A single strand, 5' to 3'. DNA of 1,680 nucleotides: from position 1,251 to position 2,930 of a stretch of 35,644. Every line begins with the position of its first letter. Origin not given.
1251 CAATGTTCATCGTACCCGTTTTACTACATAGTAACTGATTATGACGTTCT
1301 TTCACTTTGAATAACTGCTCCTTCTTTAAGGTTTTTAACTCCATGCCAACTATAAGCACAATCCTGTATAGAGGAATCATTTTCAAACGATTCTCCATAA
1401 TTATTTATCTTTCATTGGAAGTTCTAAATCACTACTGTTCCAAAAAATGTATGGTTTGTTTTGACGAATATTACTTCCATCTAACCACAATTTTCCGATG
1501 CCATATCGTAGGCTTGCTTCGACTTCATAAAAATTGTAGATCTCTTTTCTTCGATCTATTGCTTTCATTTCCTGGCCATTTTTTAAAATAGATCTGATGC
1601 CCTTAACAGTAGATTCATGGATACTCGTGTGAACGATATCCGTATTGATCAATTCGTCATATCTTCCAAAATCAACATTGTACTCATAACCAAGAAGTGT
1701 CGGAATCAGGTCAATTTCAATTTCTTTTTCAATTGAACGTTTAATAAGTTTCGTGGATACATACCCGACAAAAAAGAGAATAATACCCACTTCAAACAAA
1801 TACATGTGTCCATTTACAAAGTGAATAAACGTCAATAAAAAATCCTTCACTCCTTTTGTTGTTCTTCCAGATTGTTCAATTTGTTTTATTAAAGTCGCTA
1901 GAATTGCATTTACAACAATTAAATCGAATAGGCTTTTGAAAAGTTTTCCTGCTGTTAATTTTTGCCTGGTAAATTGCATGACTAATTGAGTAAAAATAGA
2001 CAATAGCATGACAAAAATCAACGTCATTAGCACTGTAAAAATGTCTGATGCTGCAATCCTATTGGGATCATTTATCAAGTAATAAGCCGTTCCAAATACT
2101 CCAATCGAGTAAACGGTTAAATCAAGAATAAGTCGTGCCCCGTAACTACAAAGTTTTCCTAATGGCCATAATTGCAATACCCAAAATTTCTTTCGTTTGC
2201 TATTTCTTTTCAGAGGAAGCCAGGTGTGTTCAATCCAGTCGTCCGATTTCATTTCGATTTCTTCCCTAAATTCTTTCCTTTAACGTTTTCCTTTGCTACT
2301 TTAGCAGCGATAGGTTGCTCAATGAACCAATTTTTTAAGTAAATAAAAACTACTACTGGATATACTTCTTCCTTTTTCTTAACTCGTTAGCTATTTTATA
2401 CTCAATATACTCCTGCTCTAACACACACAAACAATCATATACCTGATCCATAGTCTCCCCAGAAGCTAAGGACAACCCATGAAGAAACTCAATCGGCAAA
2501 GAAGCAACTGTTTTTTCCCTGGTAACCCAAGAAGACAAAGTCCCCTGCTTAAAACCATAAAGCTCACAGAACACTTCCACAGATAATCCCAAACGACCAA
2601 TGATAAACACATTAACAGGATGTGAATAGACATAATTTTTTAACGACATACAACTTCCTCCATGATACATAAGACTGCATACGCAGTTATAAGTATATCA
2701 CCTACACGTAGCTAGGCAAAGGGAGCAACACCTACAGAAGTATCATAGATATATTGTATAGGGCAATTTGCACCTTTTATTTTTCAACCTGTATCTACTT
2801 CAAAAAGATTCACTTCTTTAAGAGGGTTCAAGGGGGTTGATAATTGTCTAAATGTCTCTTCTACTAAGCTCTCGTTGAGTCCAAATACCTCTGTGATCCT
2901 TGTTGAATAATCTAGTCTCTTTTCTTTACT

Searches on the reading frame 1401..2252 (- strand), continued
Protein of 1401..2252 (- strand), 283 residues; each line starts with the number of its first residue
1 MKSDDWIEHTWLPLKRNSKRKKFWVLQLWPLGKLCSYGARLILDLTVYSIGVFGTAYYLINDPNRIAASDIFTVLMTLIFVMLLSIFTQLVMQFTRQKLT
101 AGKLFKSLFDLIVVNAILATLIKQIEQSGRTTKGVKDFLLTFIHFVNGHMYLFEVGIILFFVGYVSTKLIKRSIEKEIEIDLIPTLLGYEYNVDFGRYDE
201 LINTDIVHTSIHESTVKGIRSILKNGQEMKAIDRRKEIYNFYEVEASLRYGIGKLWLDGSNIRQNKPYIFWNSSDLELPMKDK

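Call 84: search_protein_families(library=pfam, proteins=[L016:8088-8936:+, L016:6178-6984:+, L020:6568-6834:+, L018:6519-7013:+, L018:8131-8466:+, P0067, P0072], max_evalue=0.1)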
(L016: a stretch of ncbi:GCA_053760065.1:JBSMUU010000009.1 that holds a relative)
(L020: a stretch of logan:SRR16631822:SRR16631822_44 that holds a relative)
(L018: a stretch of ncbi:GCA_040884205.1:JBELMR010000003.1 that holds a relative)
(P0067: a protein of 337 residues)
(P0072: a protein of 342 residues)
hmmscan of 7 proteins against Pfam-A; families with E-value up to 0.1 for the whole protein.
L016:8088-8936:+ (282 aa): 0 families

L016:6178-6984:+ (268 aa): 0 families

L020:6568-6834:+ (88 aa): 1 family
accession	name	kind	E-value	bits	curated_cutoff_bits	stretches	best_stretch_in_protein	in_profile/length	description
PF03288.22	Pox_D5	-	0.0062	17.4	21.4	1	18-51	12-46/86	Poxvirus D5 protein-like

L018:6519-7013:+ (164 aa): 0 families

L018:8131-8466:+ (111 aa): 0 families

P0067 (337 aa): 2 families
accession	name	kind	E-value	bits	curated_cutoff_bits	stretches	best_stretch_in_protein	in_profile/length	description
PF12822.12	ECF_trnsprt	-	0.02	15.4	30.7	1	11-149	39-149/169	ECF transporter, substrate-specific component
PF16914.10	TetR_C_12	-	0.073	13.6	27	0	53-100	18-64/105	Bacterial transcriptional repressor C-terminal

P0072 (342 aa): 0 families

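Call 103: search_solved_structures(query=A1, max_evalue=1)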
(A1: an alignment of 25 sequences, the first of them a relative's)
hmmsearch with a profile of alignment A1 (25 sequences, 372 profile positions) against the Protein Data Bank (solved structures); distinct sequences matched with E-value up to 1: 1.
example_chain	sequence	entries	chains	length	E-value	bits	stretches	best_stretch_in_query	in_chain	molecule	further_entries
8g2z_1I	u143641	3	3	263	0.35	13.1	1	264-318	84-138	CFAP143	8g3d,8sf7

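Call 106: fold_search(model_id=the predicted structure, library=pdb)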
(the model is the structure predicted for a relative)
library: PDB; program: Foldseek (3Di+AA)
matches with E <= 10: 49; with E <= 0.001: 0
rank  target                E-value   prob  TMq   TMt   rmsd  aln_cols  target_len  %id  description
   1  3o1i_B                1.2e+00  0.11  0.15  0.18  23.6       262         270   11  Crystal Structure of the TorS sensor domain - TorT complex in the absence of ligand (released 2011-12-21)
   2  3i9y                  1.7e+00  0.16  0.18  0.26  23.6       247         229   12  Crystal structure of the V. parahaemolyticus histidine kinase sensor TorS sensor domain (released 2009-10-06)
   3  6rcu_A                1.7e+00  0.08  0.12  0.14  36.3       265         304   10  PfRH5 bound to monoclonal antibodies R5.004 and R5.016 (released 2019-06-26)
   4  3o1h_A                2.0e+00  0.10  0.16  0.20  23.0       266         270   10  Crystal Structure of the TorS sensor domain - TorT complex in the presence of TMAO (released 2011-12-21)
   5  3i9w                  2.3e+00  0.09  0.17  0.21  23.3       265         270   14  Crystal structure of the E. coli histidine kinase sensor TorS sensor domain (released 2009-10-06)
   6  2b5u_A                3.0e+00  0.08  0.19  0.16  27.3       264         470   11  Crystal Structure Of Colicin E3 V206C Mutant In Complex With Its Immunity Protein (released 2006-11-07)
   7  3t6g_D                3.1e+00  0.15  0.17  0.36   9.8       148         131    9  Structure of the complex between NSP3 (SHEP1) and p130Cas (released 2011-11-23)
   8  6s3l_E                3.1e+00  0.04  0.10  0.16  19.4       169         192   15  Structure of the core of the flagellar export apparatus from Vibrio mimicus, the FliPQR-FlhB complex. (released 2020-03-25)
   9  8q72_E                3.1e+00  0.04  0.12  0.10  38.7       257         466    9  E. coli plasmid-borne JetABCD(E248A) core in a cleavage-competent state (released 2024-01-31)
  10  2yfa_A                3.5e+00  0.08  0.17  0.22  24.5       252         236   12  X-ray structure of McpS ligand binding domain in complex with malate (released 2012-04-18)
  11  2yfa_B                3.6e+00  0.08  0.17  0.23  24.9       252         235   12  X-ray structure of McpS ligand binding domain in complex with malate (released 2012-04-18)
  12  3o1i_A                4.0e+00  0.06  0.15  0.19  23.1       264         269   11  Crystal Structure of the TorS sensor domain - TorT complex in the absence of ligand (released 2011-12-21)
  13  5oxf_A                4.0e+00  0.06  0.15  0.10  20.0       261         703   12  An oligomerised bacterial dynamin pair provides a mechanism for the long range sensing and tethering of membranes (released 2018-09-05)
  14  8z9y_A                4.0e+00  0.02  0.09  0.05  28.0       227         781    9  Cryo-EM Structure of the Arabidopsis thaliana TIC Complex (released 2024-11-27)
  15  6gy7_A                4.5e+00  0.05  0.14  0.15  21.0       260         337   12  Crystal structure of XaxB from Xenorhabdus nematophil (released 2018-07-25)
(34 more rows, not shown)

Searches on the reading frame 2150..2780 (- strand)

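Call 101: search_solved_structures(query=L011:4815-5111:+, max_evalue=1, show_alignments=1)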
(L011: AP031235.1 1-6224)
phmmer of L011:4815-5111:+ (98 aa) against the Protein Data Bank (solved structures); distinct sequences matched with E-value up to 1: 5.
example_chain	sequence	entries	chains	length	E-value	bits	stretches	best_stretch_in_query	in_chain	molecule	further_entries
8iuf_G1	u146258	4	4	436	0.14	15.6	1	13-68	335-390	NDUCA1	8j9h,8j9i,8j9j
9e5c_7s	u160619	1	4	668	0.31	14.5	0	37-88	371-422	Outer dynein arm docking complex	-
8iuf_EB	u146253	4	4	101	0.54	13.8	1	19-70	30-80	NDUEG11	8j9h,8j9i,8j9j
3tc1_A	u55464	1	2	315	0.6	13.6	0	46-91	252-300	Octaprenyl Pyrophosphate Synthase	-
5apt_A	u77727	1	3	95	0.66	13.5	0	14-69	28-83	GENERAL CONTROL PROTEIN GCN4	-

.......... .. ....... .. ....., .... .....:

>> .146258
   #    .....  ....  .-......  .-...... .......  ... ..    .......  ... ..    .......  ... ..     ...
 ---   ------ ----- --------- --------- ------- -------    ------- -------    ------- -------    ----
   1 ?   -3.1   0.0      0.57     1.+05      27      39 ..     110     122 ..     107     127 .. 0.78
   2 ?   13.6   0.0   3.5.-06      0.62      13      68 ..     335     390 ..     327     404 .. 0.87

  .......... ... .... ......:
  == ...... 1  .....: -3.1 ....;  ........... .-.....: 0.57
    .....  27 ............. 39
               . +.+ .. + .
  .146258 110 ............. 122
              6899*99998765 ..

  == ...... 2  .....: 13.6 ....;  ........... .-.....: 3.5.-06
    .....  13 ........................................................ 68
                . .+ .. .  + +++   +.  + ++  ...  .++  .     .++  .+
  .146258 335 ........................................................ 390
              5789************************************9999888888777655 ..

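Call 102: search_solved_structures(query=L011:5113-5535:+, max_evalue=1, show_alignments=1)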
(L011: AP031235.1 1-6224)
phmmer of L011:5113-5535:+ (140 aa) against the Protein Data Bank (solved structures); distinct sequences matched with E-value up to 1: 2.
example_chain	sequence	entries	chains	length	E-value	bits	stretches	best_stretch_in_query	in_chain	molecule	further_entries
9g6k_L2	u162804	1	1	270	0.16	15.5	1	66-127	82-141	mL162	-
9i05_XC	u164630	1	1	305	0.22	15.1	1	66-127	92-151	mL157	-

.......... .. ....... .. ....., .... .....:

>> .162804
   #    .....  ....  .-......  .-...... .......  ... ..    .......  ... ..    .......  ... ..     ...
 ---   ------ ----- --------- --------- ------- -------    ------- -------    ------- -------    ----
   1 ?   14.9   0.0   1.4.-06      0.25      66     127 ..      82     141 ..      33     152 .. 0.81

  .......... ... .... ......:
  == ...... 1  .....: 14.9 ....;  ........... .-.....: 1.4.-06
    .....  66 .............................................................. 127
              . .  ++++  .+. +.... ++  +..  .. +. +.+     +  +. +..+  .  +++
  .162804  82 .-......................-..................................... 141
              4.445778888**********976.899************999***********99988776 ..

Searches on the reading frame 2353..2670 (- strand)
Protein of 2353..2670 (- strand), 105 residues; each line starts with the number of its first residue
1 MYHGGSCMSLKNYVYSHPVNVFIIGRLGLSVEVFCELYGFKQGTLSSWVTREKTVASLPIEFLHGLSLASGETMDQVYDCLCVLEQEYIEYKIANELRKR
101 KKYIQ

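Call 3: search_protein_families(library=pfam, proteins=[window:2353-2670:-], max_evalue=1)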
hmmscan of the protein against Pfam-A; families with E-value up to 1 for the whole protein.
window:2353-2670:- (105 aa): 0 families

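Call 7: search_protein_families(library=ncbifam, proteins=[window:2353-2670:-], max_evalue=1)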
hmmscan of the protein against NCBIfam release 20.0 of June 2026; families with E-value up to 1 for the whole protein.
window:2353-2670:- (105 aa): 0 families

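Call 8: search_protein_families(library=padloc, proteins=[window:2353-2670:-], max_evalue=1)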
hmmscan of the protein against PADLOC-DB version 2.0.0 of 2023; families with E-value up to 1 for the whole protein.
window:2353-2670:- (105 aa): 0 families

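Call 9: search_protein_families(library=phrogs, proteins=[window:2353-2670:-], max_evalue=1)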
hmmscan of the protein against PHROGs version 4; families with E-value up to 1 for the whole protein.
window:2353-2670:- (105 aa): 4 families
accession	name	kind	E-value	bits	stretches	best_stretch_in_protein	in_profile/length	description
phrog_28812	-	unknown function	2.1e-08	35.4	1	17-88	3-74/191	-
phrog_2104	-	unknown function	0.18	13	1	25-52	49-76/103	-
phrog_4779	-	transcription regulation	0.25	12.9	1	23-53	10-40/98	transcriptional regulator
phrog_8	-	transcription regulation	0.3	11.5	1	26-56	168-196/346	transcriptional regulator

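Call 88: find_homologous_proteins(query=window:2353-2649:-, max_evalue=0.001)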
Query window:2353-2649:- (98 aa): 33 proteins with E <= 0.001 among 34 candidates.
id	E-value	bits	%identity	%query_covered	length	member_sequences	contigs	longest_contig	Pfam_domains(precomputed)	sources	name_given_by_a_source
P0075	4.3e-58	211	99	100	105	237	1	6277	-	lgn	-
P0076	4.5e-51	189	87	100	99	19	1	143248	-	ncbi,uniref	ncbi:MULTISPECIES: type III secretion system protein PrgN [unclassified Enterococcus]|uniref:type II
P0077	8.9e-51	188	88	100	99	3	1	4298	-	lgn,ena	-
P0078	3.2e-49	183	86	100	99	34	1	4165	-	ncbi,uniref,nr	ncbi:type III secretion system protein PrgN [Enterococcus faecium]|uniref:type III secretion system 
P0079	6.2e-49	182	85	99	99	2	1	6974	-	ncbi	ncbi:type III secretion system protein PrgN [Enterococcus faecium]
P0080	5.4e-48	179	85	99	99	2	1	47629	-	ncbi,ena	-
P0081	6.7e-45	169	80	100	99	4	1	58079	-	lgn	-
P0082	1.3e-39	152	70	100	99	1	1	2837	-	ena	-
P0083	3.6e-39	151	75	83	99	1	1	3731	-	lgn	-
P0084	5.2e-39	150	69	100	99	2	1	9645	-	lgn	-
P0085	2.8e-37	145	69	98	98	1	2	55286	-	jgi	jgi:hypothetical protein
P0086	5.9e-37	144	74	83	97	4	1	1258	-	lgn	-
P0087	5.9e-37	144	69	98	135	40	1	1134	-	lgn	-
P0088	7.3e-37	143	73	87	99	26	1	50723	-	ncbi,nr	ncbi:type III secretion system protein PrgN [Enterococcus faecium]|nr:type III secretion system prot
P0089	2.6e-36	142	64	100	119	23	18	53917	-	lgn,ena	-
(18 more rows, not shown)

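Call 91: search_solved_structures(query=A4, max_evalue=10, show_alignments=2)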
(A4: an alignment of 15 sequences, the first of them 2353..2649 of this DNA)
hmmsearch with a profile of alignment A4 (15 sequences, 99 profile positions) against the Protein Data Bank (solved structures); distinct sequences matched with E-value up to 10: 0.

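Call 96: predict_structure(alignment_id=A4)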
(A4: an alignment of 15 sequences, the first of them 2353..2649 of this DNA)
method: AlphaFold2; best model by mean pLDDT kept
length: 98 residues; sequences in the alignment: 15
mean_pLDDT: 80.0   pTM: 0.71
mean pLDDT of the five models: 80.0, 79.7, 76.9, 76.7, 76.4
residues with pLDDT >= 90: 30; 70-90: 42; 50-70: 18; < 50: 8
segments of 3 or more residues with pLDDT < 50: 1-7
pLDDT, mean of each block of 10 residues (from residue 1): 51 88 88 77 75 92 96 92 79 58
secondary structure, 60 per line:
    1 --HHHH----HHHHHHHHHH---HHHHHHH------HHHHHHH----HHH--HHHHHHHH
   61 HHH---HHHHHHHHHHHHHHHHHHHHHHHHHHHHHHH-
elements in order: H3-6 H11-20 H24-30 H37-43 H53-63 H67-97

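Call 98: fold_search(model_id=the predicted structure, library=pdb)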
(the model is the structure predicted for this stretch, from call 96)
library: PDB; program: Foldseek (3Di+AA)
matches with E <= 10: 99; with E <= 0.001: 0
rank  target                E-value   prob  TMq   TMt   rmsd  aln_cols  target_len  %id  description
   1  5y6a_A                2.1e-01  1.00  0.59  0.41   1.9        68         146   26  Crystal structure of the anti-CRISPR protein, AcrIIA1 (released 2017-11-29)
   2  5y69_B                2.2e-01  0.97  0.56  0.41   4.2        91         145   24  Crystal structure of the L52M mutant of AcrIIA1 (released 2017-11-29)
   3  6f8s_C                2.2e-01  0.92  0.48  0.49   5.9        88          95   15  Toxin-Antitoxin complex GraTA (released 2018-07-11)
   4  6f8h_A                3.1e-01  0.87  0.48  0.49   5.9        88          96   15  antitoxin GraA (released 2019-01-30)
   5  3f51_D                4.7e-01  0.84  0.51  0.53   5.0        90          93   14  Crystal Structure of the clp gene regulator ClgR from Corynebacterium glutamicum (released 2008-11-18)
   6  2b5a_C                4.7e-01  0.82  0.47  0.57   7.2        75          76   16  C.BclI, Control Element of the BclI Restriction-Modification System (released 2006-01-03)
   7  2b5a_A                4.7e-01  0.82  0.46  0.56   7.3        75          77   16  C.BclI, Control Element of the BclI Restriction-Modification System (released 2006-01-03)
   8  2b5a_B                4.9e-01  0.84  0.47  0.58   4.2        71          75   17  C.BclI, Control Element of the BclI Restriction-Modification System (released 2006-01-03)
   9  6b9t_B                7.0e-01  0.82  0.43  0.11   4.7        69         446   19  Crystal structure of MPnS with substrate 2-hydroxyethylphosphonate (2-HEP) and Fe(II) bound (released 2017-12-20)
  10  3vk0_A                7.4e-01  0.75  0.45  0.49   5.9        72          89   17  Crystal Structure of hypothetical transcription factor NHTF from Neisseria (released 2012-03-14)
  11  6b9s_B                9.9e-01  0.75  0.43  0.11   4.8        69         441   19  MPnS crystallized in the absence of substrate (released 2017-12-20)
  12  3kxa_A                1.0e+00  0.85  0.46  0.36   2.3        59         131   19  Crystal Structure of NGO0477 from Neisseria gonorrhoeae (released 2010-01-19)
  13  6b9t_D                1.0e+00  0.60  0.46  0.12   4.9        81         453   17  Crystal structure of MPnS with substrate 2-hydroxyethylphosphonate (2-HEP) and Fe(II) bound (released 2017-12-20)
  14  3f6w_B                1.1e+00  0.47  0.43  0.49   6.7        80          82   16  XRE-family like protein from Pseudomonas syringae pv. tomato str. DC3000 (released 2008-12-02)
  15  6b9t_E                1.3e+00  0.60  0.42  0.11   4.8        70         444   21  Crystal structure of MPnS with substrate 2-hydroxyethylphosphonate (2-HEP) and Fe(II) bound (released 2017-12-20)
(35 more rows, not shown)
